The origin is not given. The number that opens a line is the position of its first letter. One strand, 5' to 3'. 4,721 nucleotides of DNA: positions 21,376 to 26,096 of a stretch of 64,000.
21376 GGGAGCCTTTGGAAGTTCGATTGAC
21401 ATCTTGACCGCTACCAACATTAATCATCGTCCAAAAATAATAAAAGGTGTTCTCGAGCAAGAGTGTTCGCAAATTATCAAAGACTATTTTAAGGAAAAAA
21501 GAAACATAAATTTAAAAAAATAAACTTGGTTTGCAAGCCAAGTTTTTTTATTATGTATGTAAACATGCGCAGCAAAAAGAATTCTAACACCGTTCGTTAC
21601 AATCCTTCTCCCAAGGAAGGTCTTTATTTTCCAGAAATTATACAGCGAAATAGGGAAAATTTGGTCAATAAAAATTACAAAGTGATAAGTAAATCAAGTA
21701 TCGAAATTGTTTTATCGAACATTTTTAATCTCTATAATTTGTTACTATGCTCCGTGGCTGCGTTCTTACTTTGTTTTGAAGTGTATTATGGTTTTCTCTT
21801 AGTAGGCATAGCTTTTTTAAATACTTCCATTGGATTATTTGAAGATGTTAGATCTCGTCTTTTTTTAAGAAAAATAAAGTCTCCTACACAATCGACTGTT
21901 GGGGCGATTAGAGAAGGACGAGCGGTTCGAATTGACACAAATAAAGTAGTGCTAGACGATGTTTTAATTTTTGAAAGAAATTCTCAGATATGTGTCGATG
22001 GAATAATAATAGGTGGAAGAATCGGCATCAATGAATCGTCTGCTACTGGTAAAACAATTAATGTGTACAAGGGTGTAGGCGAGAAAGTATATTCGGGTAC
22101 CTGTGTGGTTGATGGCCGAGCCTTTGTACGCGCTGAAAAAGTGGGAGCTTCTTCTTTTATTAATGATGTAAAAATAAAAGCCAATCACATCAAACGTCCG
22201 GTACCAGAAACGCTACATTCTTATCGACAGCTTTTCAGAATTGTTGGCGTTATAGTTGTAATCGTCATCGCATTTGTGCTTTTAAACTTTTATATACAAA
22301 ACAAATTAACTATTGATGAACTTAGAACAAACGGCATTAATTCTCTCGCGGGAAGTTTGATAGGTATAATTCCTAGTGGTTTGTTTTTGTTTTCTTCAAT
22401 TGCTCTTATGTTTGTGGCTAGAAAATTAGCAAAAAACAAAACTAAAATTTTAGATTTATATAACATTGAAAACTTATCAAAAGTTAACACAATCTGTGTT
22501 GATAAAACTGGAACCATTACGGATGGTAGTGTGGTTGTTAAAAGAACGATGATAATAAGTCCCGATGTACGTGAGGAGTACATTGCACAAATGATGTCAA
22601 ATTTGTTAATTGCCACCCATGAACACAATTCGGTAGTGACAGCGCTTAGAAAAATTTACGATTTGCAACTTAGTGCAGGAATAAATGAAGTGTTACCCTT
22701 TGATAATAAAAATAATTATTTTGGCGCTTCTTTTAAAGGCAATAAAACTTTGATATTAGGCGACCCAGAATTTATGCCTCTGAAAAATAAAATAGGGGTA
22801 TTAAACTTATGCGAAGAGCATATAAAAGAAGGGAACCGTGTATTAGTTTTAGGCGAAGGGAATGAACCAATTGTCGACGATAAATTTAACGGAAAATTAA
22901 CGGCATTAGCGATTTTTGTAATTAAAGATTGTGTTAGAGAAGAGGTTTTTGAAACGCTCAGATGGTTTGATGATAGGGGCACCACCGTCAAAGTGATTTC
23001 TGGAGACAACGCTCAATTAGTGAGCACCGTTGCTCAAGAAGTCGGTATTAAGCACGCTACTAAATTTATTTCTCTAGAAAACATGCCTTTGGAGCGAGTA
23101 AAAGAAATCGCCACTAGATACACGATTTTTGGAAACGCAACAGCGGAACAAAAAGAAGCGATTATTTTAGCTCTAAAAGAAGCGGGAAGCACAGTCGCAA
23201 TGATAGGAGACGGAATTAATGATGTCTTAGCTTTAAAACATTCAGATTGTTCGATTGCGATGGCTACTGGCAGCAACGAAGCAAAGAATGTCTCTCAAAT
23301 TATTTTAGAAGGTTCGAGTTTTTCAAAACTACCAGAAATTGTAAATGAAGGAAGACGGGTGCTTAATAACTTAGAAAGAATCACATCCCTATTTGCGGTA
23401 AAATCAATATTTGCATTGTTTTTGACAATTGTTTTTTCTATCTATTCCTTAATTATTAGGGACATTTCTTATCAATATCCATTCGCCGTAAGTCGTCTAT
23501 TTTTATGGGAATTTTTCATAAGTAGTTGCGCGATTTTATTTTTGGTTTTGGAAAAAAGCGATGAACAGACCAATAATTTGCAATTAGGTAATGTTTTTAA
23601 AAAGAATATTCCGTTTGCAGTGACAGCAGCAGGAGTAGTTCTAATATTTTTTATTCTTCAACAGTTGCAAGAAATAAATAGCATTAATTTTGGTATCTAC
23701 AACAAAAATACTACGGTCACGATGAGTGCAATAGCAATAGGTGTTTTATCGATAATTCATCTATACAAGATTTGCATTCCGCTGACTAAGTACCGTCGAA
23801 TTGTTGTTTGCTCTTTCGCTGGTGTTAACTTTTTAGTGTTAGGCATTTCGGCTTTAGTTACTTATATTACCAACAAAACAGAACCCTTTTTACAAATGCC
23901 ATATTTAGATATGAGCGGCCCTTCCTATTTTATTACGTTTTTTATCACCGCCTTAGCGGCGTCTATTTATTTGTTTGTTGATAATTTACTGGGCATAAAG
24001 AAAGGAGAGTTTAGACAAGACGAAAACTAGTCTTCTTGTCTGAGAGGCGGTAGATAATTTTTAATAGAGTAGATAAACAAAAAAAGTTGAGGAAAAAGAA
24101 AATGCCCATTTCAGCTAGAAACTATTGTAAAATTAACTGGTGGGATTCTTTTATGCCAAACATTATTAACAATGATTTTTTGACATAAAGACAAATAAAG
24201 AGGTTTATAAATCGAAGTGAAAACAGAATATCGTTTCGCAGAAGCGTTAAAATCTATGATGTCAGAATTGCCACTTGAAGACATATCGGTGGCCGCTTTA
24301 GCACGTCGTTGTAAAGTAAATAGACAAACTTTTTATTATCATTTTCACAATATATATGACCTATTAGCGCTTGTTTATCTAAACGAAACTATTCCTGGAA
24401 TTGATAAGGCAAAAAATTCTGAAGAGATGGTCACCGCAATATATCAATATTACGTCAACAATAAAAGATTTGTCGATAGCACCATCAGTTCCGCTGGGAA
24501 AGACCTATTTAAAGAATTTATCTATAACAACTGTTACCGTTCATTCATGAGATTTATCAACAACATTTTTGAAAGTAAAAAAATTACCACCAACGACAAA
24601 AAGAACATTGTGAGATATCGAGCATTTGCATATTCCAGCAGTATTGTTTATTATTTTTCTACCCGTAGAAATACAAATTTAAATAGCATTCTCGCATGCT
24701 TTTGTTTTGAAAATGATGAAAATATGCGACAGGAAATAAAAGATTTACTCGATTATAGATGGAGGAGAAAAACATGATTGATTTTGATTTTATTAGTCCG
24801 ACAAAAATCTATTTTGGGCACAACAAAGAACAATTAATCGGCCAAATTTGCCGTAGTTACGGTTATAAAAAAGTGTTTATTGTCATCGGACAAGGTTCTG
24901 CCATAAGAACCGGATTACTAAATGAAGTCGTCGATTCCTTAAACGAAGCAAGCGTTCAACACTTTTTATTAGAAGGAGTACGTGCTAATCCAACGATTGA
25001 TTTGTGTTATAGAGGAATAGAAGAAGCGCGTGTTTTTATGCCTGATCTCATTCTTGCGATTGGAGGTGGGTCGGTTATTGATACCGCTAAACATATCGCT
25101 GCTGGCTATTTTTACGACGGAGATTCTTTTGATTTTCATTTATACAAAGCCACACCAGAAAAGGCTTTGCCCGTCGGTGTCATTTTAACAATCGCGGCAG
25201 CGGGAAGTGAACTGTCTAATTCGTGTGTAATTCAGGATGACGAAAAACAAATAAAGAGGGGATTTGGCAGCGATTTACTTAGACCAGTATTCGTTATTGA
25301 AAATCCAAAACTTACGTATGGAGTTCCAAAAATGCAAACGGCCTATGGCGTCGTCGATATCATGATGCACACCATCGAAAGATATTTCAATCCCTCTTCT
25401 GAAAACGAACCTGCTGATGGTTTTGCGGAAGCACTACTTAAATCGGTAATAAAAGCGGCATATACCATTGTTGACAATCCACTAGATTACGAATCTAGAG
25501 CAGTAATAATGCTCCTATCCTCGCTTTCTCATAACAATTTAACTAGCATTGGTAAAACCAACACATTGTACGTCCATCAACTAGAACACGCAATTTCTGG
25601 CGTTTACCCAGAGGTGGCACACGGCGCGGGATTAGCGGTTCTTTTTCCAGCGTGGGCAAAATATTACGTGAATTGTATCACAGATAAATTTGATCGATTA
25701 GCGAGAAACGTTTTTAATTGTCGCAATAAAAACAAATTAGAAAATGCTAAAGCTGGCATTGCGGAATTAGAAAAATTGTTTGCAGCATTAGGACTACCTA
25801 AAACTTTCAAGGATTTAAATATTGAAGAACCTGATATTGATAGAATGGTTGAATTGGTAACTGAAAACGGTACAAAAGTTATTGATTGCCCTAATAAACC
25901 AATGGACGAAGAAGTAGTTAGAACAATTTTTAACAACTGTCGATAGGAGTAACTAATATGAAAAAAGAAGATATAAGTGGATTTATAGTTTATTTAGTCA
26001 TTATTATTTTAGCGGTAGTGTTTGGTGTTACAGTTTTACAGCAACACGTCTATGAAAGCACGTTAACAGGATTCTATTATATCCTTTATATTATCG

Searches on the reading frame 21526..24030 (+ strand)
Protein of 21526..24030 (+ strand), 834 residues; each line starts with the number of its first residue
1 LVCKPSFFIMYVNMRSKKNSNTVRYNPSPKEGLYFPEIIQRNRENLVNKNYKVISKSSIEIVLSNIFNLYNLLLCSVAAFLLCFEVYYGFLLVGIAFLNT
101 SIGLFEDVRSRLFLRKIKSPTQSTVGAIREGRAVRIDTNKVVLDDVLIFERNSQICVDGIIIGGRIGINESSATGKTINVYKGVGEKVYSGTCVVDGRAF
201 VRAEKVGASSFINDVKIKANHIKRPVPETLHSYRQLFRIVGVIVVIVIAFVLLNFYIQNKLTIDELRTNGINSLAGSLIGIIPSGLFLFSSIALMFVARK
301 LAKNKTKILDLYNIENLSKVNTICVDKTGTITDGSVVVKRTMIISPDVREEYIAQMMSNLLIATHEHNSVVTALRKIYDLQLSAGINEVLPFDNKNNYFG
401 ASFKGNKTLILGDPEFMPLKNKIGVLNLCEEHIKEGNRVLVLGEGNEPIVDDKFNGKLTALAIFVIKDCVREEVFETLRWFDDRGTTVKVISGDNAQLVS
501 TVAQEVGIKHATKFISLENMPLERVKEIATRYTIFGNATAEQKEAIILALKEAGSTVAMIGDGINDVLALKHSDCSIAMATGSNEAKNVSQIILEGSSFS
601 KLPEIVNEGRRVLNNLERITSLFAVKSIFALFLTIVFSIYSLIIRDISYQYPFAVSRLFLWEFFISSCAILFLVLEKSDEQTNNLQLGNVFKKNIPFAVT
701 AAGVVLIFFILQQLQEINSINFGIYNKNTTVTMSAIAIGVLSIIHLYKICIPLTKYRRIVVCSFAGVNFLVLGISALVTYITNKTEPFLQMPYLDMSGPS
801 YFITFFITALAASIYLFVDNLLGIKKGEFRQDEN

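Call 43: search_protein_families(library=pfam, proteins=[window:21526-24030:+], max_evalue=0.00001)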
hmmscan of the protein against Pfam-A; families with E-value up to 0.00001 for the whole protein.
window:21526-24030:+ (834 aa): 2 families
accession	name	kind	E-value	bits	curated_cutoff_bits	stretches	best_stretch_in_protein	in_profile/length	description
PF00122.25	E1-E2_ATPase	-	2.7e-27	95.9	28.1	1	121-304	3-181/181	E1-E2 ATPase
PF00702.32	Hydrolase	-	4e-17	63.7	26.4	1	321-573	2-190/191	haloacid dehalogenase-like hydrolase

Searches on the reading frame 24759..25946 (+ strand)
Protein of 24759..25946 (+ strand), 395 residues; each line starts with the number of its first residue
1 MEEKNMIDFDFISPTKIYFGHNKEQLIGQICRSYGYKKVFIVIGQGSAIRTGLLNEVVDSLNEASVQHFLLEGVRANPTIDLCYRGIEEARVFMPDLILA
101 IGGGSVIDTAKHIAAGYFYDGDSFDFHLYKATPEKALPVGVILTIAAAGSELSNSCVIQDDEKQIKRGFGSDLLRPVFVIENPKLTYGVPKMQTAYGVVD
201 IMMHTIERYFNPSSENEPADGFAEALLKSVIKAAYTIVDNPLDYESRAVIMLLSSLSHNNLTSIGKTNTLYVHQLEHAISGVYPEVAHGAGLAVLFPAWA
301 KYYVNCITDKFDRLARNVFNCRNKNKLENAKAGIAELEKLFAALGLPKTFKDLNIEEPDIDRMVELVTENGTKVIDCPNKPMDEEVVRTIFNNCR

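Call 43: search_protein_families(library=pfam, proteins=[window:24759-25946:+], max_evalue=0.00001)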
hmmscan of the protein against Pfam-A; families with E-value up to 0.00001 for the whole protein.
window:24759-25946:+ (395 aa): 3 families
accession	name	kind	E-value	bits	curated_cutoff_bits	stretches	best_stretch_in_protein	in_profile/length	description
PF00465.25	Fe-ADH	-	1.1e-40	139.5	31.3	1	14-182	1-167/168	Iron-containing alcohol dehydrogenase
PF25137.1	ADH_Fe_C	-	2.1e-31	109.6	27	1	194-390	1-190/194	Fe-containing alcohol dehydrogenase family, C-terminal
PF13685.12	Fe-ADH_2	-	3.3e-06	27.6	28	1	24-115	7-95/149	Iron-containing alcohol dehydrogenase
